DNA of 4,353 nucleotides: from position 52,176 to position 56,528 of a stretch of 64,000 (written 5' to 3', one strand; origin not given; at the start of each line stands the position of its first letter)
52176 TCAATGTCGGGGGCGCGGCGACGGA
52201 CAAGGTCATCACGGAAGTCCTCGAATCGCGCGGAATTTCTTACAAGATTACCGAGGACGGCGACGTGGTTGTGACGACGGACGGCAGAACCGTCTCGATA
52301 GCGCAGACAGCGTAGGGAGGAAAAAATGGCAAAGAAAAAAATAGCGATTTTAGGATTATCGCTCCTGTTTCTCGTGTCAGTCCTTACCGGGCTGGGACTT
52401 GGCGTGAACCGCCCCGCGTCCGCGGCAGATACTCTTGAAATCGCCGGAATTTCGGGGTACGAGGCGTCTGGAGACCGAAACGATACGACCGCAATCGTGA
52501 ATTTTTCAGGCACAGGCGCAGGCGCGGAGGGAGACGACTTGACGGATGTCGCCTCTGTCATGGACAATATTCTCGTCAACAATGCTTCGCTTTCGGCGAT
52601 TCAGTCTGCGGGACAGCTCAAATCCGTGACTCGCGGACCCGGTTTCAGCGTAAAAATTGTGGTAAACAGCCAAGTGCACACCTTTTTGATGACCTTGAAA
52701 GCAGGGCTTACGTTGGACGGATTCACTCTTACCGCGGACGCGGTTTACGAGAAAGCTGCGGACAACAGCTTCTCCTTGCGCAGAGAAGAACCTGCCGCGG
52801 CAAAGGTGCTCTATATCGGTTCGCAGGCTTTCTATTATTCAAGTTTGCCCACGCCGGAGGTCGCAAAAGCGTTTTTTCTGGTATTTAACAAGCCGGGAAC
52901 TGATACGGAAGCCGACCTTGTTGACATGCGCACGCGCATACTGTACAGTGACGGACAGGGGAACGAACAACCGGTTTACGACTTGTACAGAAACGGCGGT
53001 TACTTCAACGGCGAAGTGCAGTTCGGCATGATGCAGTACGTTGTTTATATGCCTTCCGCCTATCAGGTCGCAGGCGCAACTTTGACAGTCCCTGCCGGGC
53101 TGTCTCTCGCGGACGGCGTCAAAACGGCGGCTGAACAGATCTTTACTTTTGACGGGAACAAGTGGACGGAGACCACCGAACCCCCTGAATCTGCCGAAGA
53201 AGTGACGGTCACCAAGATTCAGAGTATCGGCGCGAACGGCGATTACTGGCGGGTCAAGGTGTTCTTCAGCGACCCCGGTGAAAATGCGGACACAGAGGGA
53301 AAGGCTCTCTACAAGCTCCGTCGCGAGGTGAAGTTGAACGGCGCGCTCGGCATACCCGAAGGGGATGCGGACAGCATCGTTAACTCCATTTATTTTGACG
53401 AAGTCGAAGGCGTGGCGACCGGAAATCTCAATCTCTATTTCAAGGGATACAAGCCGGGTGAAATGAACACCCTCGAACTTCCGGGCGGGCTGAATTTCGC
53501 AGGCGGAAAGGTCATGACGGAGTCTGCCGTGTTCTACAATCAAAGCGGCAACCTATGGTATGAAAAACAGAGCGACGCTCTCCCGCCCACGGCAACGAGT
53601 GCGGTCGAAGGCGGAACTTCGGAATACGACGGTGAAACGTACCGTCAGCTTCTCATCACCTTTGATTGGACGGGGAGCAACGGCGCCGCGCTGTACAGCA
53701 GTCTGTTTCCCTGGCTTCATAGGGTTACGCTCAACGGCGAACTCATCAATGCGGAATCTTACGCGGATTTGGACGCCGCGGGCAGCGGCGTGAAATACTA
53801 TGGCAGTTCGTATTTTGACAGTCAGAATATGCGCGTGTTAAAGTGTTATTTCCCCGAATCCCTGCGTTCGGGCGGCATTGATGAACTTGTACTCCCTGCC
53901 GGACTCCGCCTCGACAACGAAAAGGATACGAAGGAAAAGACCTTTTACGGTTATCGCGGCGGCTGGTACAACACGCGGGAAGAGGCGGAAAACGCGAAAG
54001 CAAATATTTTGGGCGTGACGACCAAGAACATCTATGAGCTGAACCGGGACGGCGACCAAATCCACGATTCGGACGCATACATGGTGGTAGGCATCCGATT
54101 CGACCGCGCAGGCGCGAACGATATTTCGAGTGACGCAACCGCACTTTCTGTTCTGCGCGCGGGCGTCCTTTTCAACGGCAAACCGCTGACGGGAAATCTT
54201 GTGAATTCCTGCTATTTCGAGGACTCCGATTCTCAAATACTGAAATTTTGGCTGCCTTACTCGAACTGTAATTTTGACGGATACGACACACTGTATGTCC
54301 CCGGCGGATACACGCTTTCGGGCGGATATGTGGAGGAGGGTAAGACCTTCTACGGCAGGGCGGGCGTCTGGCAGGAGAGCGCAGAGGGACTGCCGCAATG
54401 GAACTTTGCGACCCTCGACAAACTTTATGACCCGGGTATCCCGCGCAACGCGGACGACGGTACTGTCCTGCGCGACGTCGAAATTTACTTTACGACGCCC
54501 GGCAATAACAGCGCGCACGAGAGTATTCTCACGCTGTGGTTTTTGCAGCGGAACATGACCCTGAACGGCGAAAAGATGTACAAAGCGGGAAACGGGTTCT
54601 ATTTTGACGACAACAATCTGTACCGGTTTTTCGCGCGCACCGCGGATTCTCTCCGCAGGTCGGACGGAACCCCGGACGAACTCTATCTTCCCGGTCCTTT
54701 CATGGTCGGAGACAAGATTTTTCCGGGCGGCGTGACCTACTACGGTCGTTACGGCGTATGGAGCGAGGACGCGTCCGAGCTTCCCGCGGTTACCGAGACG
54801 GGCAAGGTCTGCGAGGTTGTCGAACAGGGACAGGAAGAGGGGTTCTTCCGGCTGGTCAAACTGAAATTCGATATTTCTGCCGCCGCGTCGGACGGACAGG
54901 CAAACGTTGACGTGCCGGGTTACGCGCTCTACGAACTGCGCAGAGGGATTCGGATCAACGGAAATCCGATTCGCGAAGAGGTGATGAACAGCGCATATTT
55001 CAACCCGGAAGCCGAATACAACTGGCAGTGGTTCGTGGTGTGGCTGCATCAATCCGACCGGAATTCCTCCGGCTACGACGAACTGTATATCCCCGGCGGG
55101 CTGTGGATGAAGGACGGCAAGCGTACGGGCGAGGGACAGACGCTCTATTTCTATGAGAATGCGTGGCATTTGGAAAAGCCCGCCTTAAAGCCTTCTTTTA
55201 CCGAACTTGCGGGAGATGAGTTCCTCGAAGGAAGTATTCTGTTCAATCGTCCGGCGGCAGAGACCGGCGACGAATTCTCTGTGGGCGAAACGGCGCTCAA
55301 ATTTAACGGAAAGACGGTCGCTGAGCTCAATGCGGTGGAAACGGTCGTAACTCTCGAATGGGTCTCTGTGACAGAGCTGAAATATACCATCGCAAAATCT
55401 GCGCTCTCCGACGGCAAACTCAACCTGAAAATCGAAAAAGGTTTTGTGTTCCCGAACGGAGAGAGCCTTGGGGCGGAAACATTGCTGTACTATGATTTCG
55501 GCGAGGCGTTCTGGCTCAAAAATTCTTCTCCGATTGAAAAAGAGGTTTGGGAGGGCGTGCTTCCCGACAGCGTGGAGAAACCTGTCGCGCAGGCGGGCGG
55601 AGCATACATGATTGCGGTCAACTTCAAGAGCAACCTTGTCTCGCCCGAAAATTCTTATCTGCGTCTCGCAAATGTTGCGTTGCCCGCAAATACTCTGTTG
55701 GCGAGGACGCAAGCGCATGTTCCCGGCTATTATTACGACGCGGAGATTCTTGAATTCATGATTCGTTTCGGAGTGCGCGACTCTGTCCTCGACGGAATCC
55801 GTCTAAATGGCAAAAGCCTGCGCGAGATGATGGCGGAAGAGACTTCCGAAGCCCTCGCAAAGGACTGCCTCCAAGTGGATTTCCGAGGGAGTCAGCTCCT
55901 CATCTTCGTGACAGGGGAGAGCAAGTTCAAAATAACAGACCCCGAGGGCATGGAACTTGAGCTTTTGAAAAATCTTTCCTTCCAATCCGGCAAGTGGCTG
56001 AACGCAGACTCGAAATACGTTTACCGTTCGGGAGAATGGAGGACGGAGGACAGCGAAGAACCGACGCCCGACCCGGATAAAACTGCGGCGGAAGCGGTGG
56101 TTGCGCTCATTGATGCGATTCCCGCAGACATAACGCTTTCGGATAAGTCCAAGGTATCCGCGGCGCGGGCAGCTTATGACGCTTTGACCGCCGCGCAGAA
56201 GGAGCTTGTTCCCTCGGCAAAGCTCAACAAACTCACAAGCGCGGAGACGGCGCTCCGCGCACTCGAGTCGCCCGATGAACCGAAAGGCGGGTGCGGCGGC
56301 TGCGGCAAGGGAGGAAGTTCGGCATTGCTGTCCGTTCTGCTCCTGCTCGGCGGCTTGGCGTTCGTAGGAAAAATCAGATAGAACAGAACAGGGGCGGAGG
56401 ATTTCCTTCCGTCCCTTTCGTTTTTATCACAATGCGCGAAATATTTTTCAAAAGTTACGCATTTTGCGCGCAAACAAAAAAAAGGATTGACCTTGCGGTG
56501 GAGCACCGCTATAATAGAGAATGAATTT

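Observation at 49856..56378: Two large secreted proteins share a Cys-Gly tripartite C-terminal tail that looks like an unassigned protein-sorting signal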

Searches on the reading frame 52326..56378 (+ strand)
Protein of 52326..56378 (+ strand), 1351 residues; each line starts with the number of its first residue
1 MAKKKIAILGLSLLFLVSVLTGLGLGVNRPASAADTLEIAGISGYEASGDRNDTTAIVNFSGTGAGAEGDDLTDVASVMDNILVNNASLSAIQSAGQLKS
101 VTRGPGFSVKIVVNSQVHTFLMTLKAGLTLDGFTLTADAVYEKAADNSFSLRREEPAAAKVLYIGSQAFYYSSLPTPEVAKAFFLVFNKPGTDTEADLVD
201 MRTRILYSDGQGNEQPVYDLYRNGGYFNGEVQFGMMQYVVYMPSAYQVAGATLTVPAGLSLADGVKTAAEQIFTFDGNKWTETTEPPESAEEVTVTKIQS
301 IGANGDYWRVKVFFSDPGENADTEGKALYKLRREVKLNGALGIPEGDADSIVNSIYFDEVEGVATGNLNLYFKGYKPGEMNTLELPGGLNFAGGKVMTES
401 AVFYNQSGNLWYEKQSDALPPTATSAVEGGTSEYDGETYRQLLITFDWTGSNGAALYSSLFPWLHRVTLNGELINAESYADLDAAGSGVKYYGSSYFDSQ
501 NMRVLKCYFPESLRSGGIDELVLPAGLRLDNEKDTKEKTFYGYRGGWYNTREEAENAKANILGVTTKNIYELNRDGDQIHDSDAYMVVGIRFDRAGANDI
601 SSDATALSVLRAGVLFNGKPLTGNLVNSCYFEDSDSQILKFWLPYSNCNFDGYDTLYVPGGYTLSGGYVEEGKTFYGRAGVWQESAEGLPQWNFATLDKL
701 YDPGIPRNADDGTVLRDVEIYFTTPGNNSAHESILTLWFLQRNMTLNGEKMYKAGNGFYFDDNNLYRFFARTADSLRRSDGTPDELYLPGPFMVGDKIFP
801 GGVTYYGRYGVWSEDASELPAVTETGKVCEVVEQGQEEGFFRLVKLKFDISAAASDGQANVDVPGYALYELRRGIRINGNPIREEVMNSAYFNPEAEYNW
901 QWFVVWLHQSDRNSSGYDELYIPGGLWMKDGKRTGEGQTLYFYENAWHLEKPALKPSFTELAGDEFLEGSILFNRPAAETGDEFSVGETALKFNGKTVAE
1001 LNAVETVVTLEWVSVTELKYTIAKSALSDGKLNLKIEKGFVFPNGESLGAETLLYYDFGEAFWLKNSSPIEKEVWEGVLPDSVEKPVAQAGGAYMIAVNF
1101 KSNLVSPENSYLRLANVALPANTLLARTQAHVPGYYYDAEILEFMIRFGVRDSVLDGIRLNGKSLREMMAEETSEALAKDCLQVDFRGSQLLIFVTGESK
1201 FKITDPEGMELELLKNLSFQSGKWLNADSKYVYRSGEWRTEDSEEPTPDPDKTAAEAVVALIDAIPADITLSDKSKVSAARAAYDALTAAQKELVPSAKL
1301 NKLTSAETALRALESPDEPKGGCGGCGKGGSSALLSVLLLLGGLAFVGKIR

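Call 4: search_protein_families(library=ncbifam, proteins=[window:52326-56378:+], max_evalue=10)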
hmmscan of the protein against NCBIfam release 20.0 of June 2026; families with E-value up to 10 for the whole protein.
window:52326-56378:+ (1351 aa): 0 families

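Call 5: search_protein_families(library=pfam, proteins=[window:52326-56378:+], max_evalue=10)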
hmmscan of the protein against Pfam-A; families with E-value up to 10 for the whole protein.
window:52326-56378:+ (1351 aa): 1 family
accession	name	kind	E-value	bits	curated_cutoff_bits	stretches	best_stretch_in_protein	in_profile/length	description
PF10708.14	DUF2510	-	0.14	12.4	24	1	275-291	17-33/35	Protein of unknown function (DUF2510)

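Call 9: find_homologous_proteins(query=window:52326-56378:+)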
Query window:52326-56378:+ (1351 aa): 2 proteins with E <= 0.001 among 8000 candidates.
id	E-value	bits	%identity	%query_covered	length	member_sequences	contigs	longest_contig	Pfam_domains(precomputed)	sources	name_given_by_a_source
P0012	0.0e+0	3033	98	100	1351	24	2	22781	-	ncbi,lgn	-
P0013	0.0e+0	2593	84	100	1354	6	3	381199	-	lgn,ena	-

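Call 33: find_encoding_contigs(protein=P0013, flank=10000, max_places=3)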
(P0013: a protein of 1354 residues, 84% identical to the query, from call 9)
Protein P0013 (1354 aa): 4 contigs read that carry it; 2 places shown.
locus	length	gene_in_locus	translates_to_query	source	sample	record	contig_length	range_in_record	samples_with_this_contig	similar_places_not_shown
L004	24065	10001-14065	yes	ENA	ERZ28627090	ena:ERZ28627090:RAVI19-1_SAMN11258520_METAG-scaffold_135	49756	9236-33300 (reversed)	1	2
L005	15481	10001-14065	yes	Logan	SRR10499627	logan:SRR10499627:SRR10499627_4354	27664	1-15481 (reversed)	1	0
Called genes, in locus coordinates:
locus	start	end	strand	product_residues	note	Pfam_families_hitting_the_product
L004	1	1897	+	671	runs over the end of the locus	PF21209:Bac_rhamnosid-like_N, PF17389:Bac_rhamnosid6H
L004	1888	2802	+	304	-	PF00528:BPD_transp_1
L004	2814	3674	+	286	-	PF00528:BPD_transp_1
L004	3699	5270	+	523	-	PF01547:SBP_bac_1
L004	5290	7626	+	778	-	-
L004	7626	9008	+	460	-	-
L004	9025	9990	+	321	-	PF00753:Lactamase_B, PF23023:Anti-Pycsar_Apyc1 (weak)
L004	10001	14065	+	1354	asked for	-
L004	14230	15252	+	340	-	PF01408:GFO_IDH_MocA, PF02894:GFO_IDH_MocA_C, PF22725:GFO_IDH_MocA_C3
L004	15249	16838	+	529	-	PF00128:Alpha-amylase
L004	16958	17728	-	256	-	PF02311:AraC_binding (faint), PF07883:Cupin_2, PF00165:HTH_AraC (faint), PF12833:HTH_18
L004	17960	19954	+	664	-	-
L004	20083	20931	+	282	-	PF00528:BPD_transp_1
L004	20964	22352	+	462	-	-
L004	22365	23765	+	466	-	PF01547:SBP_bac_1, PF13416:SBP_bac_8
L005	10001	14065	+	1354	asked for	-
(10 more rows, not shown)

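Call 63: find_related_loci(query=A7, collection=metagenome_contigs, flank=10000)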
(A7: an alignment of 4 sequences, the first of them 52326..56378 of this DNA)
Query A7 (1351 aa) in metagenome_contigs; peptide patterns used: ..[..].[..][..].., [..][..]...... (x = any residue, [..] = any of these).
119 stretches matched a pattern, but none encodes a relative of the query by tblastn (E <= 1e-3).

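Call 80: list_cluster_members(proteins=[P0012, P0009, P0001, P0006])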
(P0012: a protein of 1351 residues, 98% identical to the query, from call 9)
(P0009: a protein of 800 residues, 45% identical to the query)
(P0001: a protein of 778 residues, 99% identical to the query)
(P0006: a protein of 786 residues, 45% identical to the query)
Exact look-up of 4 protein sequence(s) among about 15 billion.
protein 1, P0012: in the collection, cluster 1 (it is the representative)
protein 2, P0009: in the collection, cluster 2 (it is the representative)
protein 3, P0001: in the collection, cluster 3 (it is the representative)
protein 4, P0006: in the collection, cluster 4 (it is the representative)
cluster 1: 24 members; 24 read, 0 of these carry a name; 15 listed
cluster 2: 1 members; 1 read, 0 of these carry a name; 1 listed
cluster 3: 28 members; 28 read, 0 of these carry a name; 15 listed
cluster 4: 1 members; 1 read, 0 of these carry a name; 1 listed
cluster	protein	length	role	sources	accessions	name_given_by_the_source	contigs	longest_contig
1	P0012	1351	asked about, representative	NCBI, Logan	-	-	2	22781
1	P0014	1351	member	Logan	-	-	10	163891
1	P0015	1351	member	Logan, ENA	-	-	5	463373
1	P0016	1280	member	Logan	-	-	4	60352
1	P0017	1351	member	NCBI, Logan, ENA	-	-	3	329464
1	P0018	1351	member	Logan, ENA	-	-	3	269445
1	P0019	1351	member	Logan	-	-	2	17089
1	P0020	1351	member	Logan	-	-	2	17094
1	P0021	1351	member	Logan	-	-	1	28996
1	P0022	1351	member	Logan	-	-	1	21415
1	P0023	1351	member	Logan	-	-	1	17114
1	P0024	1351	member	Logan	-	-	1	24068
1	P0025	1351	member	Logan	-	-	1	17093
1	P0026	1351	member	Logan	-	-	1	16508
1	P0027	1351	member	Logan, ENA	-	-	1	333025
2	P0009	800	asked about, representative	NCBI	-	-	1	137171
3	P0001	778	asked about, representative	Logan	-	-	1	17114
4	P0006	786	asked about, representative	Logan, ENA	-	-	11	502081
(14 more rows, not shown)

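Call 85: search_solved_structures(query=window:52326-56378:+, max_evalue=0.01)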
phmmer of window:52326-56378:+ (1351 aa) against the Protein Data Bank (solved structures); distinct sequences matched with E-value up to 0.01: 0.

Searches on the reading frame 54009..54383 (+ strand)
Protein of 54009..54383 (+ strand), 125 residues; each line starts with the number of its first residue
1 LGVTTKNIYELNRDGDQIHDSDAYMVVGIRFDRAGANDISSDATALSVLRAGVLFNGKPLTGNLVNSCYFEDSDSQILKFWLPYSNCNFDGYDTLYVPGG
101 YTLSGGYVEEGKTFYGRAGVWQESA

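Call 96: predict_structure(alignment_id=A8)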
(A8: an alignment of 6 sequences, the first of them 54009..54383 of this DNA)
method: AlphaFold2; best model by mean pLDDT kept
length: 125 residues; sequences in the alignment: 6
mean_pLDDT: 74.6   pTM: 0.71
mean pLDDT of the five models: 74.6, 71.8, 71.4, 65.3, 64.4
residues with pLDDT >= 90: 6; 70-90: 85; 50-70: 20; < 50: 14
segments of 3 or more residues with pLDDT < 50: 7-16
pLDDT, mean of each block of 10 residues (from residue 1): 52 46 75 73 70 87 74 85 79 88 81 83 79
secondary structure, 60 per line:
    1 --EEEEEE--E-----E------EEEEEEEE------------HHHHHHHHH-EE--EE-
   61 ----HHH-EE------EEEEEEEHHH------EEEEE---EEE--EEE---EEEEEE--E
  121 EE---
elements in order: E3-8 E24-31 H44-52 E77-83 E93-97 E101-103 E106-108 E112-117 E120-122

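Call 98: fold_search(model_id=the predicted structure, library=pdb)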
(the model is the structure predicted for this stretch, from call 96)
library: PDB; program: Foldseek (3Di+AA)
matches with E <= 10: 521; with E <= 0.001: 0
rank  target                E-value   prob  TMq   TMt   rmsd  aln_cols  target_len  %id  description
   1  8pz3_A                2.9e-01  0.77  0.39  0.19   4.8        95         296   15  TssM - A USP-like DUB from B. pseudomallei (193-430) (released 2023-12-13)
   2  3vyo_B                3.0e-01  0.75  0.37  0.20   5.9        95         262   17  Crystal structure of Mycobacterium tuberculosis L,D-transpeptidase LdtMt2 N140 truncation mutant (resideus 140-408) (released 2013-06-19)
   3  9c14                  4.2e-01  0.51  0.37  0.45   9.6       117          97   12  Structure of the CopC-like domain of YcnJ (released 2025-08-06)
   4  9elu_A                4.2e-01  0.30  0.32  0.22   8.0       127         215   10  CRYSTAL STRUCTURE OF RHESUS MACAQUE (MACACA MULATTA) IGG1 FC FRAGMENT- FC-GAMMA RECEPTOR IIA COMPLEX P131 VARIANT (released 2025-12-03)
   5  2wbj_F                5.0e-01  0.63  0.44  0.32   4.6       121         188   12  TCR complex (released 2009-04-07)
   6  8cmi_E                5.5e-01  0.25  0.32  0.24   6.9       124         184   14  Human Leukocyte Antigen class II allotype DR1 presenting SARS-CoV-2 Omicron (BA.1) Spike peptide S761-775 (released 2023-07-26)
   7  8dov_K                6.5e-01  0.38  0.35  0.39   7.2       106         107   15  Crystal structure of the Shr Hemoglobin Interacting Domain 2 (HID2) in complex with Hemoglobin (released 2023-01-25)
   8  8cmg_B                6.5e-01  0.38  0.37  0.27   6.4       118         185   12  Human Leukocyte Antigen class II allotype DR1 presenting SARS-CoV-2 nsp14 peptide (orf1ab)6420-6434 (released 2023-07-26)
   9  7t6i_B                7.7e-01  0.20  0.33  0.25   7.5       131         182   10  Crystal structure of HLA-DP1 in complex with pp65 peptide in reverse orientation (released 2022-12-07)
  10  8euq_B                9.0e-01  0.16  0.30  0.22   7.2       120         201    8  Crystal structure of HLA-DRA*01:01/HLA-DRB1*04:01 in complex with c44H10 Fab (released 2023-04-19)
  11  8dov_I                1.0e+00  0.30  0.36  0.39   7.3       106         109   15  Crystal structure of the Shr Hemoglobin Interacting Domain 2 (HID2) in complex with Hemoglobin (released 2023-01-25)
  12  6atz_B                1.1e+00  0.33  0.41  0.30   5.1       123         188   14  HLA-DRB1*1402 in complex with citrullinated fibrinogen peptide (released 2017-09-20)
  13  4mdi_B                1.1e+00  0.33  0.41  0.30   5.0       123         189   14  Immune Receptor (released 2013-12-04)
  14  1klg_B                1.1e+00  0.23  0.36  0.27   5.9       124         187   13  Crystal structure of HLA-DR1/TPI(23-37, Thr28-->Ile mutant) complexed with staphylococcal enterotoxin C3 variant 3B2 ( (released 2002-08-02)
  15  4ov5_E                1.1e+00  0.20  0.35  0.26   6.8       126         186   12  Structure of HLA-DR1 with a bound peptide with non-optimal alanine in the P1 pocket (released 2014-07-16)
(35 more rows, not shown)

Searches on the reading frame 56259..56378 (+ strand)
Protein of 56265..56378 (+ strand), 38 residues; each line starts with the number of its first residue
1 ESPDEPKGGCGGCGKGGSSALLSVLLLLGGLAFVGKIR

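Call 4: search_protein_families(library=ncbifam, proteins=[window:56265-56378:+], max_evalue=10)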
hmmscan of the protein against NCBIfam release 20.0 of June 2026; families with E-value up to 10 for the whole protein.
seq(38 aa): 2 families
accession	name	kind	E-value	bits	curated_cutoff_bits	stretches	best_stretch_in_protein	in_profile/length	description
TIGR03901.2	MYXO-CTERM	domain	0.066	13.6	20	1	8-35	2-28/34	MYXO-CTERM sorting domain-containing protein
NF045522.1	MXAN_2561_fam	equivalog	5.9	6.3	150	1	11-29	277-296/304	MXAN_2561 family MXYO-CTERM-anchored protein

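Call 5: search_protein_families(library=pfam, proteins=[window:56265-56378:+], max_evalue=10)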
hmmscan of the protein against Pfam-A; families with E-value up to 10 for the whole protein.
seq(38 aa): 0 families

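Call 41: find_homologous_proteins(query=A5, max_evalue=10)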
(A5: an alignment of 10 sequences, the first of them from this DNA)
Query A5 (10 sequences): 1080 candidates shared short words with the query, none scored E <= 10.

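Call 45: find_related_loci(query=A6, collection=viral_contigs, flank=10000)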
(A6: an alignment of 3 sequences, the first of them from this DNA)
Query A6 (40 aa) in viral_contigs; peptide patterns used: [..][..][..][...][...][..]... (x = any residue, [..] = any of these).
35 stretches matched a pattern, but none encodes a relative of the query by tblastn (E <= 1e-3).
